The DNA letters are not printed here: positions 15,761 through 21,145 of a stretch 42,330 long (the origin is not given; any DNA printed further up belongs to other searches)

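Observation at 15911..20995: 1,694-aa orphan lipoprotein built from about 8-10 divergent small modules with a hydrophobic-x-hydrophobic-D-G-x-G ... G-S/T-Y signature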

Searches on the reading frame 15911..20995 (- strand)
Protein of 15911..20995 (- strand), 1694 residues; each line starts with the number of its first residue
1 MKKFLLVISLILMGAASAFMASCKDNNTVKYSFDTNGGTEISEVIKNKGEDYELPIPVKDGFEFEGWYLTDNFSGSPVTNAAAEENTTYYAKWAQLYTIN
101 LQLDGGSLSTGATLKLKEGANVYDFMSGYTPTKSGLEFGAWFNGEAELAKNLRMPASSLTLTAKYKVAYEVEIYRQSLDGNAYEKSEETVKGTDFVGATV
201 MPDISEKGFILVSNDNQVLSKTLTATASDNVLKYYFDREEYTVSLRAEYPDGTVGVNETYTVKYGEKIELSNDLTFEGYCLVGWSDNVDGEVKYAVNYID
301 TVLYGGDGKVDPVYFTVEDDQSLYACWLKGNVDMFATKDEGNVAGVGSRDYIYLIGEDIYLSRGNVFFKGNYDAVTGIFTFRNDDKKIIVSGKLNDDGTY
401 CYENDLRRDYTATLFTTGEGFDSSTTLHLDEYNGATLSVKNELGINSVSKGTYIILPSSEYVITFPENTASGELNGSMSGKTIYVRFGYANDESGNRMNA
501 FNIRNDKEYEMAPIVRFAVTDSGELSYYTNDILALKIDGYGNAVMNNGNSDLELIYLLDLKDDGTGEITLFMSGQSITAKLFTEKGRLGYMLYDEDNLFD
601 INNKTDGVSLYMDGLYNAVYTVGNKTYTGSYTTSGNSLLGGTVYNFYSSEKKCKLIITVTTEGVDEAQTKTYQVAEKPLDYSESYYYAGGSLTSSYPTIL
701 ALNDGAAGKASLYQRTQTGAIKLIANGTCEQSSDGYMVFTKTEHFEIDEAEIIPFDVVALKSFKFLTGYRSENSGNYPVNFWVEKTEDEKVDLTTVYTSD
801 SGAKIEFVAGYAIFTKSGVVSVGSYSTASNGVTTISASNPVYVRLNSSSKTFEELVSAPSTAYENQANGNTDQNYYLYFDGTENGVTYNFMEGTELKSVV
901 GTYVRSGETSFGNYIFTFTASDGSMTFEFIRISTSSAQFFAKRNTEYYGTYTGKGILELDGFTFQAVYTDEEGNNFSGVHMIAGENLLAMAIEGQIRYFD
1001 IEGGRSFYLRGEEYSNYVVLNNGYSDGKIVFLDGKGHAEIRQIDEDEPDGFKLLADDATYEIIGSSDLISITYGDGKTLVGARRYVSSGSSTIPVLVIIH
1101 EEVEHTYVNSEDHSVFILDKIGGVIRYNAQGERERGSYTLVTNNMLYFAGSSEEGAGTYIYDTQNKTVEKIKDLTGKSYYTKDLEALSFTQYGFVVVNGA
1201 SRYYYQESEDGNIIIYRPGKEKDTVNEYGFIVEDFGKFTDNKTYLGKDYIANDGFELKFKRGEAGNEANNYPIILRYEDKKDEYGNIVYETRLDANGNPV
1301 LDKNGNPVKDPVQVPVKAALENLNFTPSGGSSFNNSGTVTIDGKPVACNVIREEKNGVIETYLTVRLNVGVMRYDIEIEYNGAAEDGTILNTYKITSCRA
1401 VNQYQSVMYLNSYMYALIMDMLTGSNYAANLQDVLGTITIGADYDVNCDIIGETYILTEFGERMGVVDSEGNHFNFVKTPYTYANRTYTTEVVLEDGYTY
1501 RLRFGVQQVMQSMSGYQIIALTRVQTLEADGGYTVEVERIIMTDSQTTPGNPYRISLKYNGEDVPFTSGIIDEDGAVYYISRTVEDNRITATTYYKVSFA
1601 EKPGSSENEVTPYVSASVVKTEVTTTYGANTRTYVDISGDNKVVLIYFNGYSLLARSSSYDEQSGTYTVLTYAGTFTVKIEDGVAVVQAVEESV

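Call 4: search_protein_families(library=pfam, proteins=[window:15911-20995:-], max_evalue=0.01)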
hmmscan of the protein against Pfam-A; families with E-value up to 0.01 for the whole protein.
window:15911-20995:- (1694 aa): 1 family
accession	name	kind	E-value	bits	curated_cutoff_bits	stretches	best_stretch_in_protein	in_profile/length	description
PF09479.16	Flg_new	-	1.1e-18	67.5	27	3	32-92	4-65/65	Listeria-Bacteroides repeat domain (List_Bact_rpt)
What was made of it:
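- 20000..20917 (-): N-terminal region with three Flg_new (Listeria-Bacteroides / InlB B-repeat) copies at aa 27-98, 94-173 and 239-332, plus an unassigned ~65-aa segment (aa 174-238). Pfam PF09479, E 1.1e-18, 3 stretches (call 4).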

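Call 10: find_homologous_proteins(query=window:15914-20002:-, max_evalue=0.001)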
Query seq(1363 aa) (1363 aa): 6 proteins with E <= 0.001 among 8000 candidates.
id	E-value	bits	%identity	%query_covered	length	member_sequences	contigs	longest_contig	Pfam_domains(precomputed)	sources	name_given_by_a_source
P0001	0.0e+0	2852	93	100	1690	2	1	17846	PF09479.17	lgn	-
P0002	1.1e-196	674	36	100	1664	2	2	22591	PF09479.17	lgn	-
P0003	5.0e-177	609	34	99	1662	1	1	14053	PF09479.17,PF18998.7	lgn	-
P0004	1.6e-146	508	32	100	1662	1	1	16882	PF09479.17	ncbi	-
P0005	3.0e-142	494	32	99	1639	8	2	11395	PF09479.17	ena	-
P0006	3.0e-114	401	30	97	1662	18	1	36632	PF09479.17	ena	-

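Call 18: find_encoding_contigs(protein=P0006, flank=10000, max_places=3)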
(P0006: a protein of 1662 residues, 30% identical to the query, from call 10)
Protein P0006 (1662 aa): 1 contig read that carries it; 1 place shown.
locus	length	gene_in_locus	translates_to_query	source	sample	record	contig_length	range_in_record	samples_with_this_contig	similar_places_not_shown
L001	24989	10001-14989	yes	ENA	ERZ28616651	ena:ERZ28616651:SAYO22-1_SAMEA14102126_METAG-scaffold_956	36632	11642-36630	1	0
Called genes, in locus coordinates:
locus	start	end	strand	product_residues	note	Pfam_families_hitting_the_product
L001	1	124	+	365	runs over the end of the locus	-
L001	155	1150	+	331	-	PF00493:MCM (weak), PF20030:bpMoxR, PF00004:AAA (weak), PF07726:AAA_3, PF07728:AAA_5, PF17863:AAA_lid_2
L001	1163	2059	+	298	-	PF01882:DUF58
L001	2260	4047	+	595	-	PF13519:VWA_2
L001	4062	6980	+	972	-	PF05762:VWA_CoxE (faint), PF13519:VWA_2 (weak), PF13768:VWA_3 (faint), PF00092:VWA, PF13519:VWA_2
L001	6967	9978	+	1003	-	PF13306:LRR_5, PF13855:LRR_8 (weak), PF13306:LRR_5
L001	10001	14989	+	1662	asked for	PF09479:Flg_new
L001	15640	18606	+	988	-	-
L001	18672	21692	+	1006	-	-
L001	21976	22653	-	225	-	PF19538:DUF6062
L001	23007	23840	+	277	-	PF20434:BD-FAE, PF07859:Abhydrolase_3, PF00326:Peptidase_S9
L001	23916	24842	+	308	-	PF00781:DAGK_cat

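Call 19: find_encoding_contigs(protein=P0002, flank=10000, max_places=3)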
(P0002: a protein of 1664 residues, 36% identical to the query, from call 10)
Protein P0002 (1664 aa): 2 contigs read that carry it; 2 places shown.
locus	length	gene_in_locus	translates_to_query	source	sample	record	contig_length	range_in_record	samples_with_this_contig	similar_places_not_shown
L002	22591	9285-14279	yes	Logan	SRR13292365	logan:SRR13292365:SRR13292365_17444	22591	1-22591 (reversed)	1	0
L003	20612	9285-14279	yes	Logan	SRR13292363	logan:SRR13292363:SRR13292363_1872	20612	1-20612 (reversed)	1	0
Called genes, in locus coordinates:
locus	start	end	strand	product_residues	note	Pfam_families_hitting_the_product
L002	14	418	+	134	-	PF17863:AAA_lid_2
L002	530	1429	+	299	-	PF01882:DUF58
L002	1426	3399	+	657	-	PF07584:BatA, PF13519:VWA_2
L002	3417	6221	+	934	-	PF05762:VWA_CoxE (faint), PF00092:VWA, PF13519:VWA_2, PF13768:VWA_3 (faint), PF00092:VWA, PF13519:VWA_2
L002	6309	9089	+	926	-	PF13306:LRR_5, PF13855:LRR_8 (faint), PF23952:LRR_EndoS (faint), PF13306:LRR_5, PF09479:Flg_new (weak)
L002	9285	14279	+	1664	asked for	PF09479:Flg_new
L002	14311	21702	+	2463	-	PF00082:Peptidase_S8, PF02225:PA, PF06280:fn3_5, PF13306:LRR_5, PF13855:LRR_8 (faint), PF13306:LRR_5, PF00132:Hexapep (faint), PF13306:LRR_5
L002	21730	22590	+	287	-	?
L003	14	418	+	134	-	PF17863:AAA_lid_2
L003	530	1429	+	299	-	PF01882:DUF58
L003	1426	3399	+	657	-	PF07584:BatA, PF13519:VWA_2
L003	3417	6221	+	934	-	PF05762:VWA_CoxE (faint), PF00092:VWA, PF13519:VWA_2, PF13768:VWA_3 (faint), PF00092:VWA, PF13519:VWA_2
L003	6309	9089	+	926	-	PF13306:LRR_5, PF13855:LRR_8 (faint), PF23952:LRR_EndoS (faint), PF13306:LRR_5, PF09479:Flg_new (weak)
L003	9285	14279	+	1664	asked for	PF09479:Flg_new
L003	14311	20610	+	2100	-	?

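Call 20: find_encoding_contigs(protein=P0004, flank=10000, max_places=2)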
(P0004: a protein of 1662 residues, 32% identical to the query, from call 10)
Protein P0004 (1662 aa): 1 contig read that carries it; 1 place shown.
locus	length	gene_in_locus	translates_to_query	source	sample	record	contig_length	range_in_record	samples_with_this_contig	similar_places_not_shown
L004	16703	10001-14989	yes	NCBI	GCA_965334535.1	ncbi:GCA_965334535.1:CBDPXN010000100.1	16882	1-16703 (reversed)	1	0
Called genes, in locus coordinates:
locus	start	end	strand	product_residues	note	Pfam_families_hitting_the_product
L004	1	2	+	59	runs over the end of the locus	?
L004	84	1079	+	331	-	PF00493:MCM, PF20030:bpMoxR, PF00004:AAA (weak), PF07726:AAA_3, PF07728:AAA_5, PF17863:AAA_lid_2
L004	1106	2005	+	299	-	PF01882:DUF58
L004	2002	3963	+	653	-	PF07584:BatA (weak), PF13519:VWA_2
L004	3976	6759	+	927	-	PF00092:VWA, PF13519:VWA_2, PF00092:VWA, PF13519:VWA_2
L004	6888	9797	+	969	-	-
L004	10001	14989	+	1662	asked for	PF09479:Flg_new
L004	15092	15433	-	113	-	-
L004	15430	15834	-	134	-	-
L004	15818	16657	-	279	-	PF14808:TMEM164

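Call 21: find_encoding_contigs(protein=P0003, flank=10000, max_places=2)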
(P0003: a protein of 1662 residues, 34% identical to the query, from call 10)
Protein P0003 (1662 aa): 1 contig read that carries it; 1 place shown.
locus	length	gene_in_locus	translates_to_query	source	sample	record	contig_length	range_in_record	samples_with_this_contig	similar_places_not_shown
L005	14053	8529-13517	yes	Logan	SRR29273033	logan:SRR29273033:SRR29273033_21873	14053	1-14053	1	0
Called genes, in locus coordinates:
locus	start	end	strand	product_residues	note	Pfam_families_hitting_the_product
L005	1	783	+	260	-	?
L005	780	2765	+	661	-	PF07584:BatA, PF13519:VWA_2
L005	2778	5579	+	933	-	PF00092:VWA, PF13519:VWA_2, PF13768:VWA_3 (faint), PF00092:VWA, PF13519:VWA_2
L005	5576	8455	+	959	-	PF13306:LRR_5, PF13855:LRR_8 (faint), PF13306:LRR_5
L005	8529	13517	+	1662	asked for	PF09479:Flg_new, PF18998:Flg_new_2 (faint)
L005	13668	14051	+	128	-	?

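Call 22: find_encoding_contigs(protein=P0005, flank=10000, max_places=2)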
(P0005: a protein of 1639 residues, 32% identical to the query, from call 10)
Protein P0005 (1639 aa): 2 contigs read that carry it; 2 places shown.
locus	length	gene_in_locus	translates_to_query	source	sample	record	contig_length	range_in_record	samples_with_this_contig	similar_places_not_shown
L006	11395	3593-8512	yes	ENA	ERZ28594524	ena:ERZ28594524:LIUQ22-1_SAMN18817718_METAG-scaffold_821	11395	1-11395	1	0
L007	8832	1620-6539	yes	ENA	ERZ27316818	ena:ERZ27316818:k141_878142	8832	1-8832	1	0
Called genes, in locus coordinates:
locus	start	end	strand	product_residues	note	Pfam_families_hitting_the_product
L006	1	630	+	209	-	?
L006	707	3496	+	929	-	-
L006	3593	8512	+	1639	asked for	PF09479:Flg_new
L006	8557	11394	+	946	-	?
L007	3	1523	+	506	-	?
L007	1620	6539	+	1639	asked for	PF09479:Flg_new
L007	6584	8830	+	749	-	?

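Call 52: search_solved_structures(query=A5, max_evalue=1)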
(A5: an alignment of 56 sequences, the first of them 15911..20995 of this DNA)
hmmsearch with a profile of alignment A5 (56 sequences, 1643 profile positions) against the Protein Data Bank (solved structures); distinct sequences matched with E-value up to 1: 8.
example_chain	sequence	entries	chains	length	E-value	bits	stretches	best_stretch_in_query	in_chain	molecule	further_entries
2y5p_A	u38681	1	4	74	1.3e-05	26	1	31-93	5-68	INTERNALIN B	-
7nms_A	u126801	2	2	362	9.1e-05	23.2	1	30-76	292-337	Internalin B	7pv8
2y5q_A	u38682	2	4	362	0.00014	22.6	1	30-76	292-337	INTERNALIN B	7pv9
9qr4_A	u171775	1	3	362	0.00023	21.9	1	30-76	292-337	Internalin B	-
1m9s_A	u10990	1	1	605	0.00027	21.6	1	30-93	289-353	Internalin B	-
9qr5_A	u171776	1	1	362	0.00029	21.5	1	30-76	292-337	Internalin B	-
10qi_A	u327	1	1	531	0.00067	20.3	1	30-99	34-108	exo-alpha-sialidase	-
10qf_A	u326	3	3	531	0.00067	20.3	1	30-99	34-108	exo-alpha-sialidase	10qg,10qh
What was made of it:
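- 20000..20917 (-): PDB profile hits to InlB B-repeat only (call 52).
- On Flg_new (PF09479, Listeria-Bacteroides repeat): PDB profile hits InlB B-repeat (call 52).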

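Call 63: search_protein_families(library=ncbifam, proteins=[window:15911-20995:-], max_evalue=0.01)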
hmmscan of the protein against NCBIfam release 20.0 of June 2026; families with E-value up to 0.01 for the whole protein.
window:15911-20995:- (1694 aa): 1 family
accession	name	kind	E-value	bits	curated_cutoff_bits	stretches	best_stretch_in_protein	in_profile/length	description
TIGR02543.1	List_Bact_rpt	repeat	7.4e-11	42.2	20.95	1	57-95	1-42/44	TIGR02543 family repeat protein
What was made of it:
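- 20000..20917 (-): TIGR02543 (call 63).
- Closest known: Flg_new / InlB B-repeat surface proteins of Firmicutes and Bacteroidota. Same: Three bona fide Flg_new repeats at the N-terminus (calls 4, 52, 63).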

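Call 77: list_cluster_members(proteins=[P0004, P0006, P0005, window:15911-20995:-])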
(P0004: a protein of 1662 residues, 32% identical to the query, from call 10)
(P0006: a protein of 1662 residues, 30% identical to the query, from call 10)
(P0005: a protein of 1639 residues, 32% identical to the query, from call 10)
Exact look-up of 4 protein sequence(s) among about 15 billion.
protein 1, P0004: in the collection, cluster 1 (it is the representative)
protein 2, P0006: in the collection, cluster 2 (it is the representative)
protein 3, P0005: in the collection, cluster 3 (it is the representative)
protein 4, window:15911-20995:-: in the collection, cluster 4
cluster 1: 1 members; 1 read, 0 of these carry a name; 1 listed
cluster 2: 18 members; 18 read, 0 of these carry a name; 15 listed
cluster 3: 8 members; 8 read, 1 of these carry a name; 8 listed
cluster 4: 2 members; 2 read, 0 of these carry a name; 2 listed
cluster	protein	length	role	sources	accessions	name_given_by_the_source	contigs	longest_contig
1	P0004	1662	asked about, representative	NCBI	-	-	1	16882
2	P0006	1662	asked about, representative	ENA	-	-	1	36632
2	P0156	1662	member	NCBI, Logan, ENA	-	-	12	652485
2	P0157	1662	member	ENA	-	-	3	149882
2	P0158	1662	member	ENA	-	-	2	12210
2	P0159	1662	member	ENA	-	-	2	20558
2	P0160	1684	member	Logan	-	-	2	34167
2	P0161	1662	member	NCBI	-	-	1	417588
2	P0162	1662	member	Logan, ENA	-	-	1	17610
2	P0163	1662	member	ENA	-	-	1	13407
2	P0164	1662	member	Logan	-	-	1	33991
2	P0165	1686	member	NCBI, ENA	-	-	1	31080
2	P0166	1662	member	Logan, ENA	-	-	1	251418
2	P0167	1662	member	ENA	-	-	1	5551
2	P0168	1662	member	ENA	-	-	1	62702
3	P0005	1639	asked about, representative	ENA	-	-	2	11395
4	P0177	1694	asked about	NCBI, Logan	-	-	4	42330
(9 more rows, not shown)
